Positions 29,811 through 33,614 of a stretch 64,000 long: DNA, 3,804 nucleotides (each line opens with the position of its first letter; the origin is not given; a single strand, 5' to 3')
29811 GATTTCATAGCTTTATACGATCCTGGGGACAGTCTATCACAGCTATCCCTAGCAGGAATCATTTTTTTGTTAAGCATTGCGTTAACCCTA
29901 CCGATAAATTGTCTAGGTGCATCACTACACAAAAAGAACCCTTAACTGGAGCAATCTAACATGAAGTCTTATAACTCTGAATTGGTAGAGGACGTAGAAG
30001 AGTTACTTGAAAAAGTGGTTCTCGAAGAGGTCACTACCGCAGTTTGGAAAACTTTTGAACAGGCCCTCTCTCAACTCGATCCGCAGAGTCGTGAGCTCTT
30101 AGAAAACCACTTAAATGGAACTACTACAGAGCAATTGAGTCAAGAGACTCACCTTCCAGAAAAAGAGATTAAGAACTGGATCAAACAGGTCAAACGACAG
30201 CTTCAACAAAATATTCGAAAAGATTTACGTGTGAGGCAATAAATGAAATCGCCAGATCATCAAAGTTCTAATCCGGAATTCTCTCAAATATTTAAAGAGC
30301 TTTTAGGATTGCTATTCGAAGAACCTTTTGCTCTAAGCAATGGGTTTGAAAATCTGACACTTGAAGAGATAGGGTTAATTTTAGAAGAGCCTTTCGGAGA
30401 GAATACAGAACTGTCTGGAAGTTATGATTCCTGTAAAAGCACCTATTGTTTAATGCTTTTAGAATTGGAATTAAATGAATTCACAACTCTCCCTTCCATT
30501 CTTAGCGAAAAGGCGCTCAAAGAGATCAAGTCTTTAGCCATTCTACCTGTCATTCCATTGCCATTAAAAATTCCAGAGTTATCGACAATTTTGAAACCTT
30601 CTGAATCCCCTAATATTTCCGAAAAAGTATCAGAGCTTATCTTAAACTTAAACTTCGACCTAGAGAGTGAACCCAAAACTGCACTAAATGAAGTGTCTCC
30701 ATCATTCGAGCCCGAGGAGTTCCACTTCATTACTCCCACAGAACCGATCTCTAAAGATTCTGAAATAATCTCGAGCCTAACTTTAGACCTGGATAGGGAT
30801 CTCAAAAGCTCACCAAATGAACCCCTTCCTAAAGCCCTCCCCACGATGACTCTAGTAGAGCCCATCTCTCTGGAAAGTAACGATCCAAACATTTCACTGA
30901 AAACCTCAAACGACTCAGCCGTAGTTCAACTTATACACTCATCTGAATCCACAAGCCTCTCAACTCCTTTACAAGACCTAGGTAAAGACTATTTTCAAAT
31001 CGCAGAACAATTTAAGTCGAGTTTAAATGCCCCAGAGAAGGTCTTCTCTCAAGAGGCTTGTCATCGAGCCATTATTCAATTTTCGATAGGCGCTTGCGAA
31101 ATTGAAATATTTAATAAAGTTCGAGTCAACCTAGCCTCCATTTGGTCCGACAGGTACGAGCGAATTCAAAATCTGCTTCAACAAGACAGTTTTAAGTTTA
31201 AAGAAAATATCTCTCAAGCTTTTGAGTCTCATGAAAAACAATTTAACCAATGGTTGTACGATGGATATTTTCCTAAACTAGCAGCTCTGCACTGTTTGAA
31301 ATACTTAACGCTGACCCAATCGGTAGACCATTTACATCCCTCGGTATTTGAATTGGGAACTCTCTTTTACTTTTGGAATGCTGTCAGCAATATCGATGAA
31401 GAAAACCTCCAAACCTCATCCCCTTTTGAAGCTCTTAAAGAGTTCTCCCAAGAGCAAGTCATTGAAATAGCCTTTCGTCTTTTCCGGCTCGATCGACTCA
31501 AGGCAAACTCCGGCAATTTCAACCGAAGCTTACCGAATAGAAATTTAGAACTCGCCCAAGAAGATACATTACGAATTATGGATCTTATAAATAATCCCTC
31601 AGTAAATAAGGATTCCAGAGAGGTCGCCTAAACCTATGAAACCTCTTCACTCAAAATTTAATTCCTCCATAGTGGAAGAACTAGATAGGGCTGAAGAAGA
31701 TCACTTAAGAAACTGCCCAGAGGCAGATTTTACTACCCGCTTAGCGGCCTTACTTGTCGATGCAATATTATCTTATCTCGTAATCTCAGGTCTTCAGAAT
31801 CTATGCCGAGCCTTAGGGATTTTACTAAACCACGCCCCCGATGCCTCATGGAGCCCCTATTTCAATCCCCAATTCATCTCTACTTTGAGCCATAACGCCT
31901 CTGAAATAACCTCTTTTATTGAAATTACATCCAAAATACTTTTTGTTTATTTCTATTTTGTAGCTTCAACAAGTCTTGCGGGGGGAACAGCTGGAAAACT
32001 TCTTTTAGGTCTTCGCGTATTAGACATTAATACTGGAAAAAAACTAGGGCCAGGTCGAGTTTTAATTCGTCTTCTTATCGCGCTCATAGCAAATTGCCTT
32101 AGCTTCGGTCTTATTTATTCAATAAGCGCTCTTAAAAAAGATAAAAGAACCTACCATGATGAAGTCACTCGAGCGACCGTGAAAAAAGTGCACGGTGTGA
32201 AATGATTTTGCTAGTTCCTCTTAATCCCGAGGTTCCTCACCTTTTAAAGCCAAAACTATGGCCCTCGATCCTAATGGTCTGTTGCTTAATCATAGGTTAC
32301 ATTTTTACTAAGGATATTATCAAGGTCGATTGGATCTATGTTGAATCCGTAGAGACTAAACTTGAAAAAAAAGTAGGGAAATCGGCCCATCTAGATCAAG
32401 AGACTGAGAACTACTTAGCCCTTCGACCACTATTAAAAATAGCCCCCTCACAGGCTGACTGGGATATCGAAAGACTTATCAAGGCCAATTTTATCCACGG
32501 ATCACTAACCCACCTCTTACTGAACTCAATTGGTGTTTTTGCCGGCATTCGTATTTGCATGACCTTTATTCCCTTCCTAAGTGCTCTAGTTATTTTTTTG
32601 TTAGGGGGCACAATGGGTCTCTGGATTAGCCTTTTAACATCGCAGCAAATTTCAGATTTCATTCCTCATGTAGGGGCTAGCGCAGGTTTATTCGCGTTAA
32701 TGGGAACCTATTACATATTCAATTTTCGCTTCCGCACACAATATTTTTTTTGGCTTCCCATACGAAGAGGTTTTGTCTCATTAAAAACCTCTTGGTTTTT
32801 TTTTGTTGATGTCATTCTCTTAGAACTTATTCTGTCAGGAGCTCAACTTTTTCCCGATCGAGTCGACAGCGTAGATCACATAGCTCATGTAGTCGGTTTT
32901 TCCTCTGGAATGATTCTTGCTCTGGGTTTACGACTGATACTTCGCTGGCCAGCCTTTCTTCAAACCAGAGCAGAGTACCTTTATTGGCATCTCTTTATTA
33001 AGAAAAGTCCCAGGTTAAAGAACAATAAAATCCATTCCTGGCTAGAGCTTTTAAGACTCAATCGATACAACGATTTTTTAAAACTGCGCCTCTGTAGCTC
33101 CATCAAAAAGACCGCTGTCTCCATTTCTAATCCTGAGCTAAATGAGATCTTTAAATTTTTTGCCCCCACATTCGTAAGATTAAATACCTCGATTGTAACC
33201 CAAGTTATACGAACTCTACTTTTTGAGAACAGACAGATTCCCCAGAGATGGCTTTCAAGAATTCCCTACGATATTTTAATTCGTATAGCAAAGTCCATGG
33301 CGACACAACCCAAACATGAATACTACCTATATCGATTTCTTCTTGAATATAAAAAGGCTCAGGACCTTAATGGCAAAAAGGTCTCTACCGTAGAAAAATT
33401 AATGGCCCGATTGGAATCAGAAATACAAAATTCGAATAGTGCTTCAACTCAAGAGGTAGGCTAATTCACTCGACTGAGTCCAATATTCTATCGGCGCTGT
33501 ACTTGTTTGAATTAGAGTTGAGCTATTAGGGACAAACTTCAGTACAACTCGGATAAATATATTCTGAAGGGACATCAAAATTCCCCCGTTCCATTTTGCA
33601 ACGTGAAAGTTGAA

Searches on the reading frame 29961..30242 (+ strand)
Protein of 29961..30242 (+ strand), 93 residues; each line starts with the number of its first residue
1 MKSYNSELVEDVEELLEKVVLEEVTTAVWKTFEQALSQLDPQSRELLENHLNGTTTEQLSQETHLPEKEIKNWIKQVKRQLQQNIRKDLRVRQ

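Call 16: search_protein_families(library=pfam, proteins=[window:29961-30242:+], max_evalue=0.01)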
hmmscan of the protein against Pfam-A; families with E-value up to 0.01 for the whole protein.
window:29961-30242:+ (93 aa): 3 families
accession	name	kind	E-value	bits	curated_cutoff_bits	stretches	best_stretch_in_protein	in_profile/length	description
PF08281.18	Sigma70_r4_2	-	1.1e-06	28.6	25.7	1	32-81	4-54/54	Sigma-70, region 4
PF14663.11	RasGEF_N_2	-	0.0025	18.6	27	1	5-80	18-93/108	Rapamycin-insensitive companion of mTOR RasGEF_N domain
PF00046.35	Homeodomain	-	0.0042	17.3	22.9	1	49-73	23-47/57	Homeodomain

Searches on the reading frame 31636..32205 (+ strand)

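Call 16: search_protein_families(library=pfam, proteins=[window:31636-32205:+], max_evalue=0.01)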
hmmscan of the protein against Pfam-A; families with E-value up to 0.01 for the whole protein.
window:31636-32205:+ (189 aa): 1 family
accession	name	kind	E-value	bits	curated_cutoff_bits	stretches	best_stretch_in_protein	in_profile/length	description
PF06271.18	RDD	-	8.5e-16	58.9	24.1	1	30-177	2-135/137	RDD family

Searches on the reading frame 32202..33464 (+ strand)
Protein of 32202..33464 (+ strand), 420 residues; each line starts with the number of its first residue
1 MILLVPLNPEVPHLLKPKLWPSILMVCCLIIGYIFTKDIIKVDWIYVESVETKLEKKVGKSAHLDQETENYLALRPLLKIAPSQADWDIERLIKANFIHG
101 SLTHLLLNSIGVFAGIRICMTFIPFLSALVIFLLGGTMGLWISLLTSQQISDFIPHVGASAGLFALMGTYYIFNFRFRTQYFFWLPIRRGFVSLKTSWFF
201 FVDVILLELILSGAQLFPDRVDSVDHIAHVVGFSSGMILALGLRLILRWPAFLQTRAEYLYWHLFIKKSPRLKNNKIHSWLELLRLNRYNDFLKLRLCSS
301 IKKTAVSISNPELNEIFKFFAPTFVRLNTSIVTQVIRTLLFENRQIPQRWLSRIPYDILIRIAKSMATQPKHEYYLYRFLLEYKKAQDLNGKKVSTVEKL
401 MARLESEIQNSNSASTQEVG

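Call 16: search_protein_families(library=pfam, proteins=[window:32202-33464:+], max_evalue=0.01)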
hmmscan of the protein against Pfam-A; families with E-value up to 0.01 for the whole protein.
window:32202-33464:+ (420 aa): 1 family
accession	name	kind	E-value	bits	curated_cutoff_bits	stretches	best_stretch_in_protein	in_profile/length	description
PF01694.28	Rhomboid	-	4e-17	63.2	22.6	1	88-243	3-140/143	Rhomboid domain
